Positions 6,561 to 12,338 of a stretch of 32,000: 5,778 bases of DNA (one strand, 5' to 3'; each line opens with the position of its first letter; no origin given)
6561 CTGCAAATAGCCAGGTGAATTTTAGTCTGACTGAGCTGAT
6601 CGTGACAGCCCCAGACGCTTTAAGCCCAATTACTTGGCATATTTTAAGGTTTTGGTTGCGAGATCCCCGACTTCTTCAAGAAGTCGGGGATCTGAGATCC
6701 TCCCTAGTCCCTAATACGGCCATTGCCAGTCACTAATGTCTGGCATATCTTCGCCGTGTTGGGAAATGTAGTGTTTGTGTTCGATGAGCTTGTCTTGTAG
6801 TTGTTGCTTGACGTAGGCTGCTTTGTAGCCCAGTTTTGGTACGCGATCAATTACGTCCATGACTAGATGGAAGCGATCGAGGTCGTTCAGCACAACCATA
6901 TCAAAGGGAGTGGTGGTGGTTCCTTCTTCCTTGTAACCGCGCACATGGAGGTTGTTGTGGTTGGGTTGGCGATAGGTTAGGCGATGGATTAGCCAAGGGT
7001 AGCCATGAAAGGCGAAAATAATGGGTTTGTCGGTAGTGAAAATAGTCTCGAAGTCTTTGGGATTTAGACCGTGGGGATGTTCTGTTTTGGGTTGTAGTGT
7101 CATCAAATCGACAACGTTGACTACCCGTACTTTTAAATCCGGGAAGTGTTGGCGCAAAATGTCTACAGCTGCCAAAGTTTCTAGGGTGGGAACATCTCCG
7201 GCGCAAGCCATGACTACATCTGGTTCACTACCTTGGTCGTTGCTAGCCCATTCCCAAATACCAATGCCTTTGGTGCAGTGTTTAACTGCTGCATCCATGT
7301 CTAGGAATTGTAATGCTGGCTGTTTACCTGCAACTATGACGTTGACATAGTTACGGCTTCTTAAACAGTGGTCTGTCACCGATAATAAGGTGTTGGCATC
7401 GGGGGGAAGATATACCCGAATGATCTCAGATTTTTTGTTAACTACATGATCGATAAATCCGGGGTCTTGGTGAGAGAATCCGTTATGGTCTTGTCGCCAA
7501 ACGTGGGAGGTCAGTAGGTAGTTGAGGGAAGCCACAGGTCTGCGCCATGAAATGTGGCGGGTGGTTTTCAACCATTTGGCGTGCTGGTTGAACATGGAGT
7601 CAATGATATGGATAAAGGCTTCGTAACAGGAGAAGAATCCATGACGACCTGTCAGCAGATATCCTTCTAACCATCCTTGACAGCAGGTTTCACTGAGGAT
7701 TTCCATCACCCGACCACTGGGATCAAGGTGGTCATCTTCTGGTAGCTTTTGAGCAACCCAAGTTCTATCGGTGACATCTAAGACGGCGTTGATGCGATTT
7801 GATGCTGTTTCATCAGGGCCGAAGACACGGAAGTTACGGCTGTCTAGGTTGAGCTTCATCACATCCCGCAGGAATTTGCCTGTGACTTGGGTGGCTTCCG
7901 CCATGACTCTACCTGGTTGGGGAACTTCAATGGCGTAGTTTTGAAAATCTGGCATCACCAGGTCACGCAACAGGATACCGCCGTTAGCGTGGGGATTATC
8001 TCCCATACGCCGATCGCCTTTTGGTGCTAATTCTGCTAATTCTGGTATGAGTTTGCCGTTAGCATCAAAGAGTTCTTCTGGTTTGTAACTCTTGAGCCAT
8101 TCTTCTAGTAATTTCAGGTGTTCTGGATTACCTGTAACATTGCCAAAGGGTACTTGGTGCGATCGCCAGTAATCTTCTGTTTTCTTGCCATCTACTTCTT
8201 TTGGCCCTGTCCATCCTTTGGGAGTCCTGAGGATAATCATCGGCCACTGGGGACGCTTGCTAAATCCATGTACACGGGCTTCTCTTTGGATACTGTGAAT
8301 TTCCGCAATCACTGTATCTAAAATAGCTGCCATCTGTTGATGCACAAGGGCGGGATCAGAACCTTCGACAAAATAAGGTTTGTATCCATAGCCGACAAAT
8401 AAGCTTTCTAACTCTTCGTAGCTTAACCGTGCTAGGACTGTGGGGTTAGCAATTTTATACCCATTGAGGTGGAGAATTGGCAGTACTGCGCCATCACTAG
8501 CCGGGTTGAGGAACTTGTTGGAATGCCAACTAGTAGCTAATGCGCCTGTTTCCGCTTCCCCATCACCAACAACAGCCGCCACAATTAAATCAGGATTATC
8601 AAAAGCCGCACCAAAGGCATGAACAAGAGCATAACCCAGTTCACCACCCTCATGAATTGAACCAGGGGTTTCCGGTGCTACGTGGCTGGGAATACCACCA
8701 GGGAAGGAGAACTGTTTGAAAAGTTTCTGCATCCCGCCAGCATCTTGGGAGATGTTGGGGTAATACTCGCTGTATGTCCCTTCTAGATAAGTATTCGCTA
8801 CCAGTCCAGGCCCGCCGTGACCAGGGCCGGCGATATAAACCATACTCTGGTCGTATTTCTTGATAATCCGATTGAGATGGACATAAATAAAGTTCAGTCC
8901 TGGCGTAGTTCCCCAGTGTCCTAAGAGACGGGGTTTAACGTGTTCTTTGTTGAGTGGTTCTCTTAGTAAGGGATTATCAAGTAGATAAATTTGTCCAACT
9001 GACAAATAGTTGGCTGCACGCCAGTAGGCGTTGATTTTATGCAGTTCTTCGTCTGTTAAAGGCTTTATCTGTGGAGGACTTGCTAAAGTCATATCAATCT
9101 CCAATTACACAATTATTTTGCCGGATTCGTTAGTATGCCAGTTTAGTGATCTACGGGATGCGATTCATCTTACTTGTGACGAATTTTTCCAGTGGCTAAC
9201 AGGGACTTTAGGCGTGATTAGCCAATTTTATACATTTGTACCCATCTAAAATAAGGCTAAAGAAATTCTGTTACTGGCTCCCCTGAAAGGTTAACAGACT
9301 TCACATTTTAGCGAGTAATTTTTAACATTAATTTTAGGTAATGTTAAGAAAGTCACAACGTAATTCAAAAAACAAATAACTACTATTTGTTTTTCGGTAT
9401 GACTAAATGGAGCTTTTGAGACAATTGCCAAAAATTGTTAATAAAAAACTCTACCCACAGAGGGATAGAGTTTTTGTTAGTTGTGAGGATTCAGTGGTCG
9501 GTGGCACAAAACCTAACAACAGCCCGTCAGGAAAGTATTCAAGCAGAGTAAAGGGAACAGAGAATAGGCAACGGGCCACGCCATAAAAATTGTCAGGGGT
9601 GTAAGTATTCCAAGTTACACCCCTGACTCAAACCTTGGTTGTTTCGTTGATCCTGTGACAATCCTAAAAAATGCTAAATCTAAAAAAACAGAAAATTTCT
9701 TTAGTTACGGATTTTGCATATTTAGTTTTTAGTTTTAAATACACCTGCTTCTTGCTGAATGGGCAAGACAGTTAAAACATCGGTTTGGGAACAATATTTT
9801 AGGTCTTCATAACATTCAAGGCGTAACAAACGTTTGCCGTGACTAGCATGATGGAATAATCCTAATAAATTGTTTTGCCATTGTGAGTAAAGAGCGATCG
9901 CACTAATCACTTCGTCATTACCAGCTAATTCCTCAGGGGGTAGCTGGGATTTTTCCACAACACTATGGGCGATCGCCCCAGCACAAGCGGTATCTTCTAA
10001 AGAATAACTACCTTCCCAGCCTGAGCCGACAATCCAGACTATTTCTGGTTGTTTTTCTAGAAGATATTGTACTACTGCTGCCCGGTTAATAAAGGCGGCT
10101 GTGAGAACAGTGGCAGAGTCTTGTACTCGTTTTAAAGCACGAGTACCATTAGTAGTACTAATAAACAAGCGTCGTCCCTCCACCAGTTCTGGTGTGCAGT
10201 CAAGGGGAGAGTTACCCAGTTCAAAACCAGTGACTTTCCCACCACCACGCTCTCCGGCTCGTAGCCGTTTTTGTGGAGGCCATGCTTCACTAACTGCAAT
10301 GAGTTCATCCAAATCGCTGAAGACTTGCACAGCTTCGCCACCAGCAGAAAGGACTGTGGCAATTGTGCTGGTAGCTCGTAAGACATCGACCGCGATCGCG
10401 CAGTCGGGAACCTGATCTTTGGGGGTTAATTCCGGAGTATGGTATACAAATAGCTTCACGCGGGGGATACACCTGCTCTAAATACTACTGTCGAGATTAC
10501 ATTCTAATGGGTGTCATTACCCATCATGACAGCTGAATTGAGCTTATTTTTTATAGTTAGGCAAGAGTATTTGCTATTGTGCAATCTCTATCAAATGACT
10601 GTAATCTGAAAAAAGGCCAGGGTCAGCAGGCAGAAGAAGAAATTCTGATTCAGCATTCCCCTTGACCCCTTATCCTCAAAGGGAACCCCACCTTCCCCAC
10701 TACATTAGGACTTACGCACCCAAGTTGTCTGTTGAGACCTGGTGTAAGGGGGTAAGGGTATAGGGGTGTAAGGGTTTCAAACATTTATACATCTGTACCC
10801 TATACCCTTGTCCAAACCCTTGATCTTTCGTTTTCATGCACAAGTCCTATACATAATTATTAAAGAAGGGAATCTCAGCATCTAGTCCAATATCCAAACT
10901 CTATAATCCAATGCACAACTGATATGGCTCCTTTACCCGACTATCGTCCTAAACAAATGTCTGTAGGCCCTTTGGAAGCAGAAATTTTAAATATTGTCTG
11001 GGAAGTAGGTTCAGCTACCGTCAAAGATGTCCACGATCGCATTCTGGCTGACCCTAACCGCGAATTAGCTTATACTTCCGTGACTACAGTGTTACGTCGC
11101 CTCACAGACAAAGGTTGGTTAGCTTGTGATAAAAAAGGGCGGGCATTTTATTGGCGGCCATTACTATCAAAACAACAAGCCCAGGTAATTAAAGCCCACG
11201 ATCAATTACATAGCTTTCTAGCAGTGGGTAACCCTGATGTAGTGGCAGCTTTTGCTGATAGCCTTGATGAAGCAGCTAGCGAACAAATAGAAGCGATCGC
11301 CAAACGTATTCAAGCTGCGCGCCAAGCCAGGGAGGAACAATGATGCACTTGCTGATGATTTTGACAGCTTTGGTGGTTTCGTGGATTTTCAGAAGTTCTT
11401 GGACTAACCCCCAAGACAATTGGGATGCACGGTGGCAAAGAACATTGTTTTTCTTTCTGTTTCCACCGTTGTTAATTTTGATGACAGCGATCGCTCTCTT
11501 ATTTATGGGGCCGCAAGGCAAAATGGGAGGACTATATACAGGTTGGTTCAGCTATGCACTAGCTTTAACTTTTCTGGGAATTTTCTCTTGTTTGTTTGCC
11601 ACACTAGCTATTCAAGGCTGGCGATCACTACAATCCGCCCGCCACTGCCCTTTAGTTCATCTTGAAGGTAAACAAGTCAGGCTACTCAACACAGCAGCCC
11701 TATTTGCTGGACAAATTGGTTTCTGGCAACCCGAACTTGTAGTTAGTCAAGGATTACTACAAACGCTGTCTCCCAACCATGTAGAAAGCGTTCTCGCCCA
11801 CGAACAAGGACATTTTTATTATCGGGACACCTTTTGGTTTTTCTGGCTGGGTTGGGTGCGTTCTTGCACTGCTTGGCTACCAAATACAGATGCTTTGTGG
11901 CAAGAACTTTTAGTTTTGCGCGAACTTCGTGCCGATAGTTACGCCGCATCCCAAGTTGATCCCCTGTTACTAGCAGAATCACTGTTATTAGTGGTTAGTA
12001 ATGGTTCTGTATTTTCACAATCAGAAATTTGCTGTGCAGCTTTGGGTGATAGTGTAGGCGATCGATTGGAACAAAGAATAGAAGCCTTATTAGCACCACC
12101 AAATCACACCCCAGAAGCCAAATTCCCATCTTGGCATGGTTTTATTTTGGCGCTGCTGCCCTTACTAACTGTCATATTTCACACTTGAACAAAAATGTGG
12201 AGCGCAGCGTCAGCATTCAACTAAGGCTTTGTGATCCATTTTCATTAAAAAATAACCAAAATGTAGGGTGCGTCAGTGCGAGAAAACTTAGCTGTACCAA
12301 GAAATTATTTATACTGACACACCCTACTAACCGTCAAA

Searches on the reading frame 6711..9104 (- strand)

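Call 34: search_protein_families(library=pfam, proteins=[window:6711-9104:-], max_evalue=0.001)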
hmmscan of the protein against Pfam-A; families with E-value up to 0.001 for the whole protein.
window:6711-9104:- (797 aa): 3 families
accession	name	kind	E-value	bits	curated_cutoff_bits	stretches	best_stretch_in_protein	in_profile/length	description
PF09364.15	XFP_N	-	3.5e-184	612.1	23.7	1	16-377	2-363/364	XFP N-terminal domain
PF09363.15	XFP_C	-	8.3e-102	339.3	23.4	1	594-795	1-202/202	XFP C-terminal domain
PF03894.20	XFP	-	2.6e-88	294.8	22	1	407-583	2-177/177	D-xylulose 5-phosphate/D-fructose 6-phosphate phosphoketolase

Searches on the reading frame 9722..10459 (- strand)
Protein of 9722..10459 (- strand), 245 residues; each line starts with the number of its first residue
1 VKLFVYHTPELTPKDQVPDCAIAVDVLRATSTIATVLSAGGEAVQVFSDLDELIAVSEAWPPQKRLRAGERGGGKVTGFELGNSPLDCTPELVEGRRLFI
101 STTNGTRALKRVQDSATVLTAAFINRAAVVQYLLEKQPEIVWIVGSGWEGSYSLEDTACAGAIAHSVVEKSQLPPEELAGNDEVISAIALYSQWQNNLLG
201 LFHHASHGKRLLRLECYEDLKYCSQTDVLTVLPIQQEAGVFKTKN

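Call 34: search_protein_families(library=pfam, proteins=[window:9722-10459:-], max_evalue=0.001)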
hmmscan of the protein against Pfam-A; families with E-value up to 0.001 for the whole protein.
window:9722-10459:- (245 aa): 1 family
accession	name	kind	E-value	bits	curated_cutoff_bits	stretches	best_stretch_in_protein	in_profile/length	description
PF04029.19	2-ph_phosp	-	2.2e-87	292.4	26.4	1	6-237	1-225/226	2-phosphosulpholactate phosphatase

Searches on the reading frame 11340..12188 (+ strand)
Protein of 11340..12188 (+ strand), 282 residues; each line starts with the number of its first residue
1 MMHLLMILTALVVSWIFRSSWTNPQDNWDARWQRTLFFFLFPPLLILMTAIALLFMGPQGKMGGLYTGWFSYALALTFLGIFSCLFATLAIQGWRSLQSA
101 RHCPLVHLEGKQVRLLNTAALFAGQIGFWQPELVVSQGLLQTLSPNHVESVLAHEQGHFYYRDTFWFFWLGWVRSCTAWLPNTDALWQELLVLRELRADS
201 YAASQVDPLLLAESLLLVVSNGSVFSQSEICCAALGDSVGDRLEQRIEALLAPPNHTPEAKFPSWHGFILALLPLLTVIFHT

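Call 34: search_protein_families(library=pfam, proteins=[window:11340-12188:+], max_evalue=0.001)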
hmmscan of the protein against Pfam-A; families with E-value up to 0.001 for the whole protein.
window:11340-12188:+ (282 aa): 3 families
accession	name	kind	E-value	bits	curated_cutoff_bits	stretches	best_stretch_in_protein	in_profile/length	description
PF01435.24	Peptidase_M48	-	2.1e-05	24.8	20.3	1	127-164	42-81/186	Peptidase family M48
PF24838.2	8xMP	-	4.5e-05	23.7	30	1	29-122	16-96/136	Octameric membrane protein family (8xMP)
PF05569.17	Peptidase_M56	-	0.00014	21.6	31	1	126-179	171-223/296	BlaR1 peptidase M56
